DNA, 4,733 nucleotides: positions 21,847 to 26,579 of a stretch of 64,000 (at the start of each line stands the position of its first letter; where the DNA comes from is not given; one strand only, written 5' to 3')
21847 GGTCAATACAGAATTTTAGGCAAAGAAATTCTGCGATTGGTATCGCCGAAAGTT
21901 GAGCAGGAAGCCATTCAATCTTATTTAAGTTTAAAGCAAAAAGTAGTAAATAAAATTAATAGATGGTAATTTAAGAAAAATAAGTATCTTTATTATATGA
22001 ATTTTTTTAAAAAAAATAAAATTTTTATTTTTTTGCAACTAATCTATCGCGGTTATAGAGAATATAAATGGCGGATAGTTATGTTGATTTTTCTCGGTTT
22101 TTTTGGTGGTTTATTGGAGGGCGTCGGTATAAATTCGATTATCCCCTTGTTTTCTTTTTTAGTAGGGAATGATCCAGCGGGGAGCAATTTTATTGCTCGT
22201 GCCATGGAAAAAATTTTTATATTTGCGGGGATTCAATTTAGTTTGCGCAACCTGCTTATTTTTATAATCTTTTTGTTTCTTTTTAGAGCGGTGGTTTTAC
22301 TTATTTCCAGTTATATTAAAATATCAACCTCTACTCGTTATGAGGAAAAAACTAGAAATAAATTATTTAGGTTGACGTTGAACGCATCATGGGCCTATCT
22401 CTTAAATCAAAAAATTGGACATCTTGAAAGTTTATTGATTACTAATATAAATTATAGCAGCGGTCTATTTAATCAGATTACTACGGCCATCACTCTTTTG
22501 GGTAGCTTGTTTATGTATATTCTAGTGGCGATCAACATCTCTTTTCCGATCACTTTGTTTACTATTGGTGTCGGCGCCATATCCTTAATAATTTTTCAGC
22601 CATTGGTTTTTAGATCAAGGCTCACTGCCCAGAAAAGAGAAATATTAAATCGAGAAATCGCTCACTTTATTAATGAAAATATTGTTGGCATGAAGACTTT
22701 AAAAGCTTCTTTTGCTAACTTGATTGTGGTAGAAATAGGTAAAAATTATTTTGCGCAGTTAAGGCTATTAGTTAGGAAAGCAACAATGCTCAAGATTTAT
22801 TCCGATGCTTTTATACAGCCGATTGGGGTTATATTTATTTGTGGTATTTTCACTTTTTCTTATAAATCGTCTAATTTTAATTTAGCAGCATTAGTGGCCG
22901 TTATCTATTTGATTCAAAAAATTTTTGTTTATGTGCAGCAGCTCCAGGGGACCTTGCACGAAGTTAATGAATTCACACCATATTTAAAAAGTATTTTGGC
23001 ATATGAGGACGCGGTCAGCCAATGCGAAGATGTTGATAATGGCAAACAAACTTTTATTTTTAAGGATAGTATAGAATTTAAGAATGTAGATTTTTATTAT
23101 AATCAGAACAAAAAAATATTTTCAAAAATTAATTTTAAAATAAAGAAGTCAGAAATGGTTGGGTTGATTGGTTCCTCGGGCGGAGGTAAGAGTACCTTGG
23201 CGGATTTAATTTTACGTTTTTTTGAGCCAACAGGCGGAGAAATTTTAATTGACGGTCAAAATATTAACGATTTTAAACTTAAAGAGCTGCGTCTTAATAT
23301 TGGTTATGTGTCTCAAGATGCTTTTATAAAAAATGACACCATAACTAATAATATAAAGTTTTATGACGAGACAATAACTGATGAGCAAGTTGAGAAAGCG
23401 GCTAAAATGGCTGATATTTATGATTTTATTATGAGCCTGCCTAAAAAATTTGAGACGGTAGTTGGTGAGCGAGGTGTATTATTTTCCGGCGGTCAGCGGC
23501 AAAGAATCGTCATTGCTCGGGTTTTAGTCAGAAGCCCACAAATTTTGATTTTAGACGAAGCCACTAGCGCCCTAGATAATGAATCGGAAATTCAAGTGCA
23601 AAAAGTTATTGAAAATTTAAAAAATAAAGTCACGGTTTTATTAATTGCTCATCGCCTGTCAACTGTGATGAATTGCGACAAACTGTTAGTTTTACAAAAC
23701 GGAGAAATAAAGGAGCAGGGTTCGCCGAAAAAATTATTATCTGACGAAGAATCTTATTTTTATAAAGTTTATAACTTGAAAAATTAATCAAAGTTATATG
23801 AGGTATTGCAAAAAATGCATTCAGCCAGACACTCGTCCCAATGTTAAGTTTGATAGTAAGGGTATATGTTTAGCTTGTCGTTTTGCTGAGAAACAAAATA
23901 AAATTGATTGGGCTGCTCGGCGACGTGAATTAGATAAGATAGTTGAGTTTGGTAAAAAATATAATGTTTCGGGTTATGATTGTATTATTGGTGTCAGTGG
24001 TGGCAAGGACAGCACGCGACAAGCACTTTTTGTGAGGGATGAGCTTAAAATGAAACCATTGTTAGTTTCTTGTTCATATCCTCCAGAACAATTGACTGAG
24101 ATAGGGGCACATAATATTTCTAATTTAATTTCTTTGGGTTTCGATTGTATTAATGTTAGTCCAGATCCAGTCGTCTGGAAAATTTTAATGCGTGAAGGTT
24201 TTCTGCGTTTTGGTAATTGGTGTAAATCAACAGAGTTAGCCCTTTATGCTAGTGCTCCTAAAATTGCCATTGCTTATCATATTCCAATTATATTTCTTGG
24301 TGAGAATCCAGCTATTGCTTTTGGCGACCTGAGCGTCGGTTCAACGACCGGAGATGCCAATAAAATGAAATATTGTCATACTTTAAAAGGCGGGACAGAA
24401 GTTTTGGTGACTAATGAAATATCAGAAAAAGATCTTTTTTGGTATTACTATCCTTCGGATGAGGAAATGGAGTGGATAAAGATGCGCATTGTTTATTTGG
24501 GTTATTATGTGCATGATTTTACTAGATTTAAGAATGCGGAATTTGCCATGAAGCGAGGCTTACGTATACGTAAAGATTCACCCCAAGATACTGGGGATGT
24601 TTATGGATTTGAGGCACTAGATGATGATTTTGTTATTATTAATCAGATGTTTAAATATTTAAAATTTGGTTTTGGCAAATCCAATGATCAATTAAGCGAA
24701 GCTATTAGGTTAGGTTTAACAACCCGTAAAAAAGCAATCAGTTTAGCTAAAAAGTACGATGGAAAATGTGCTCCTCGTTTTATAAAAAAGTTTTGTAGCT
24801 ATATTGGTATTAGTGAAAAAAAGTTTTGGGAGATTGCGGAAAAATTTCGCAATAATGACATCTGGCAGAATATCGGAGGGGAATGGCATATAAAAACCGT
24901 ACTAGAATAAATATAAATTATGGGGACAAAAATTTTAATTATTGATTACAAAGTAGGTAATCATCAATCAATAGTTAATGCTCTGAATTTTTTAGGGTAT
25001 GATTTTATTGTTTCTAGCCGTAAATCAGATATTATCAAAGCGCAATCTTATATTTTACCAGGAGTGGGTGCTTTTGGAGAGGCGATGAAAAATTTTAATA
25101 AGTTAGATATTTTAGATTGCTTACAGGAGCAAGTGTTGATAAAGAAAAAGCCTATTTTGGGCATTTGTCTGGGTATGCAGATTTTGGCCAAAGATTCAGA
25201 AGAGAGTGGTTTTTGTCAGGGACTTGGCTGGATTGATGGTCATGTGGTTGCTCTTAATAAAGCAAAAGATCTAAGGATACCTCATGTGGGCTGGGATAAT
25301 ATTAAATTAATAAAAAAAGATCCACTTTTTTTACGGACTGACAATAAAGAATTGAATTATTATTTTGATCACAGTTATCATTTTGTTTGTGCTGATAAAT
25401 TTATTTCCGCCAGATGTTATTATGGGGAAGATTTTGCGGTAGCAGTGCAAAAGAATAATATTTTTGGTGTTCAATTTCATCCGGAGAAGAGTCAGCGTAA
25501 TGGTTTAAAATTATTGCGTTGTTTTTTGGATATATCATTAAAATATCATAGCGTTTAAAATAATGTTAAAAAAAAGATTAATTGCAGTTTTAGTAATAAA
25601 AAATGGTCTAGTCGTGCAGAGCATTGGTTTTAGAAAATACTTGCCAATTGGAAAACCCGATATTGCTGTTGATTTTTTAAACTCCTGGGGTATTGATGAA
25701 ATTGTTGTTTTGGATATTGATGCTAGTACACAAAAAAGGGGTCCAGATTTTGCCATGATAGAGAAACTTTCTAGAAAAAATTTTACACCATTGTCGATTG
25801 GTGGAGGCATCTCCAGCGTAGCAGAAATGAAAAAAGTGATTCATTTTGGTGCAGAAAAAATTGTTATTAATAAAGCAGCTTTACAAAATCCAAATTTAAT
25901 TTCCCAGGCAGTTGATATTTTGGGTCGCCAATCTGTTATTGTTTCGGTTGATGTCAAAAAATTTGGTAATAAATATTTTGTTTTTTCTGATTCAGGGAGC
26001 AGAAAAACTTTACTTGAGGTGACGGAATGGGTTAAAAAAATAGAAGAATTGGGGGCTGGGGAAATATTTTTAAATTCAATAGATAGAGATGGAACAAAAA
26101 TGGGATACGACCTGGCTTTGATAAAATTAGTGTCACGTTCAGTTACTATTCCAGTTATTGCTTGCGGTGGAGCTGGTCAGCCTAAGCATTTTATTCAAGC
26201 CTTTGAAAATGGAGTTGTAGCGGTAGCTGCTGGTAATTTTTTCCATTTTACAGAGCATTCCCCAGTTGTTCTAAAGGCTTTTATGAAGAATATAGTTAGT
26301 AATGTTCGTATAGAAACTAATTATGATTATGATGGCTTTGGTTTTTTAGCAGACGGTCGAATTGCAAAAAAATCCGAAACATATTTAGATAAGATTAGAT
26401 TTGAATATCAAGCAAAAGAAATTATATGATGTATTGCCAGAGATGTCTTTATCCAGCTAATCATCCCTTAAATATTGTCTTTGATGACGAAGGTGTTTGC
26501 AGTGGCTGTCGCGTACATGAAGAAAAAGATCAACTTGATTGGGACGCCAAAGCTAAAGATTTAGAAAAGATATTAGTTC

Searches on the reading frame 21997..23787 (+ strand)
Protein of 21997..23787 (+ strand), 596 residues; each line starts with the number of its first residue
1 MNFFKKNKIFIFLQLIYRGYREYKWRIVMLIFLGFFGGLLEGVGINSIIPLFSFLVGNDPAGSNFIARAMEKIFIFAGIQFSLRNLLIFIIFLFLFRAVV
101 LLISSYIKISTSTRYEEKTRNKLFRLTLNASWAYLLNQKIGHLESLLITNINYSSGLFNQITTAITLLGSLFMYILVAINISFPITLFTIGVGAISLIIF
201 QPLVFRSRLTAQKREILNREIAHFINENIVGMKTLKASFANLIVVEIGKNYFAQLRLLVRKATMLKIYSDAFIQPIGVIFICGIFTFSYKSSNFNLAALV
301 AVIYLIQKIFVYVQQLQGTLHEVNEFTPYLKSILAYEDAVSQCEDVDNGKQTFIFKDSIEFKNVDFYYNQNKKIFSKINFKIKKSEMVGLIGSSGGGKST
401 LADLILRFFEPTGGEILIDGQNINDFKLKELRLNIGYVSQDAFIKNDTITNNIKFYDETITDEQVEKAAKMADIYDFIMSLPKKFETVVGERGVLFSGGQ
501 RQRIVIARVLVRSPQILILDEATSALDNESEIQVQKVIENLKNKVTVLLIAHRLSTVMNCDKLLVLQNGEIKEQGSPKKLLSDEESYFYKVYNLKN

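Call 49: search_protein_families(library=pfam, proteins=[window:21997-23787:+], max_evalue=0.00001)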
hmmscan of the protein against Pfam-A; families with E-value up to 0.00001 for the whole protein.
window:21997-23787:+ (596 aa): 3 families
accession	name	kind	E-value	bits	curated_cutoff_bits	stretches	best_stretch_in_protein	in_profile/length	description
PF00005.33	ABC_tran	-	3.2e-32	112.4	25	1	376-524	2-137/137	ABC transporter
PF00664.28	ABC_membrane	-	4.8e-07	30.2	28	1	58-292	14-250/274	ABC transporter transmembrane region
PF02463.25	SMC_N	-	8.7e-06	25.8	40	0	440-566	135-211/220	RecF/RecN/SMC N terminal domain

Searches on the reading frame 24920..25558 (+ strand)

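Call 49: search_protein_families(library=pfam, proteins=[window:24920-25558:+], max_evalue=0.00001)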
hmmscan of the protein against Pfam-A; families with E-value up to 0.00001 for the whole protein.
window:24920-25558:+ (212 aa): 3 families
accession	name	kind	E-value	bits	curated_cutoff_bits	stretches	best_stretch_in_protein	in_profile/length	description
PF00117.34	GATase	-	1e-18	68.1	22.8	1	6-199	1-183/190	Glutamine amidotransferase class-I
PF01174.25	SNO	-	2.8e-08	34.3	27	0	19-96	12-88/188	SNO glutamine amidotransferase family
PF07722.19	Peptidase_C26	-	5.4e-06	26.8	20.5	0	68-90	97-119/219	Peptidase C26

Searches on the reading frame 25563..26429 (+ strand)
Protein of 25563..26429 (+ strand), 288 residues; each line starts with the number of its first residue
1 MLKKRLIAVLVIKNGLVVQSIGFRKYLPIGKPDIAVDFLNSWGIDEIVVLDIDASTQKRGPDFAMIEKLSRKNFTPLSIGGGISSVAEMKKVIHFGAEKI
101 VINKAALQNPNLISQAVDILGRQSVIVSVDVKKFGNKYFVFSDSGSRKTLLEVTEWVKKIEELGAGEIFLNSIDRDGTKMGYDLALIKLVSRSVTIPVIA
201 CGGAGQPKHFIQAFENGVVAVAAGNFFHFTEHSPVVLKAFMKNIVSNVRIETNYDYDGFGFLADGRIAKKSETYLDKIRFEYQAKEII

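Call 49: search_protein_families(library=pfam, proteins=[window:25563-26429:+], max_evalue=0.00001)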
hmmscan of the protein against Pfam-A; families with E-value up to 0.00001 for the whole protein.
window:25563-26429:+ (288 aa): 2 families
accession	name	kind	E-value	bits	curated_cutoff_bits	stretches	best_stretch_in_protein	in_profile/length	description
PF00977.27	His_biosynth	-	3.1e-57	194.1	23.6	1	5-231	1-226/228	Histidine biosynthesis protein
PF01207.24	Dus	-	1.6e-07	31.2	20.4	0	61-117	171-230/311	Dihydrouridine synthase (Dus)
